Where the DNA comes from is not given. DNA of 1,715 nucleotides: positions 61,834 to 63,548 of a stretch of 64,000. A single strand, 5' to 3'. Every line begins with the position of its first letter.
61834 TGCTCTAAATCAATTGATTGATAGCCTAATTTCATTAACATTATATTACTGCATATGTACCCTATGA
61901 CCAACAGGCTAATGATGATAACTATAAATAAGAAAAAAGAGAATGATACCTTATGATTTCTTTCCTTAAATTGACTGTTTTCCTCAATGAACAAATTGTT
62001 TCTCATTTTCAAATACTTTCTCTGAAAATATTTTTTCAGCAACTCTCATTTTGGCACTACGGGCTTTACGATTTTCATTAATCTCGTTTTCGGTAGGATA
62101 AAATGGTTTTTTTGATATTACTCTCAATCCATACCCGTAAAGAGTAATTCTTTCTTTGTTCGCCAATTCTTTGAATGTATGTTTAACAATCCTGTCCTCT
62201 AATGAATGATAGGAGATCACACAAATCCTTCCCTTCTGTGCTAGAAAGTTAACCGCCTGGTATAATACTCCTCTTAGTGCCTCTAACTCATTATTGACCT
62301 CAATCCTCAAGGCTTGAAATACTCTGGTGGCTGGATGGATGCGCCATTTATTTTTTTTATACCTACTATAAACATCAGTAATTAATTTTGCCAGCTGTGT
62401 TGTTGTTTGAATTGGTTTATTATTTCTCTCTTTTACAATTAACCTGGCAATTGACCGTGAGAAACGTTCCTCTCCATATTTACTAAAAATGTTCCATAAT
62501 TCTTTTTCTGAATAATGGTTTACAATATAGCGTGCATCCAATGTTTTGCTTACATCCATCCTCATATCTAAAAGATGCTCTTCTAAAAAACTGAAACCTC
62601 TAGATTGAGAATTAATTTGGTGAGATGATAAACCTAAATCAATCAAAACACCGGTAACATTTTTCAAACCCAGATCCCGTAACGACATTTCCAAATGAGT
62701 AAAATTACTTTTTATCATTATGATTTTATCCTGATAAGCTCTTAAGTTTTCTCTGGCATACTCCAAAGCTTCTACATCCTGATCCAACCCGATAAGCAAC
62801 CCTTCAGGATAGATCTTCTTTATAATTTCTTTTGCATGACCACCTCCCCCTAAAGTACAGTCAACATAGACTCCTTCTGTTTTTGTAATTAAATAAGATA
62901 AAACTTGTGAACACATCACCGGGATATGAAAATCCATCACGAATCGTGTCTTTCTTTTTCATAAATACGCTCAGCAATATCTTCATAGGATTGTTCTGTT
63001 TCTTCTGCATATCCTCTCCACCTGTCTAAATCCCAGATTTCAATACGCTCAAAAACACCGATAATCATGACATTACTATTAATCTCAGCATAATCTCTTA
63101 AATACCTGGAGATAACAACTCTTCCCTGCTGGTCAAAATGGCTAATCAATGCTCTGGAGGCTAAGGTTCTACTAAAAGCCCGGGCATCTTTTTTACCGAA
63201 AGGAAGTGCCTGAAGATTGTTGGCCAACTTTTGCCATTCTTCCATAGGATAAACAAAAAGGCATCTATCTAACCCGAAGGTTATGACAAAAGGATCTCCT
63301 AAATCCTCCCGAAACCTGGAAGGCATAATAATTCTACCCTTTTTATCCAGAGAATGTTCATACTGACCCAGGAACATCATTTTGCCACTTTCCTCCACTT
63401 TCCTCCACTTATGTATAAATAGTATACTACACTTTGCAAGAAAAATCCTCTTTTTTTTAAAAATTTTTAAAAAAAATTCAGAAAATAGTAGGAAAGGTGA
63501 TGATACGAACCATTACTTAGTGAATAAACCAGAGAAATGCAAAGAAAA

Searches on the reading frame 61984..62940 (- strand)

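Call 12: search_protein_families(library=ncbifam, proteins=[window:61984-62940:-], max_evalue=1e-30)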
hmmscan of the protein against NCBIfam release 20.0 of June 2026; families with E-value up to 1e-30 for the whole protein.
window:61984-62940:- (318 aa): 1 family
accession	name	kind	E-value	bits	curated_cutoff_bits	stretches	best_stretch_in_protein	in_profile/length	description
TIGR00006.1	TIGR00006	equivalog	6.4e-102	341.1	154.3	1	3-303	5-309/310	16S rRNA (cytosine(1402)-N(4))-methyltransferase RsmH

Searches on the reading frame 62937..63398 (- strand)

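Call 12: search_protein_families(library=ncbifam, proteins=[window:62937-63398:-], max_evalue=1e-30)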
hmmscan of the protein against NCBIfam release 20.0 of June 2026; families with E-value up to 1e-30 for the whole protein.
window:62937-63398:- (153 aa): 1 family
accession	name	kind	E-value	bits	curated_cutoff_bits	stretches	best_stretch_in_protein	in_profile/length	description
TIGR00242.1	TIGR00242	equivalog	5.4e-42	143.1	98.35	1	8-146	1-140/144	division/cell wall cluster transcriptional repressor MraZ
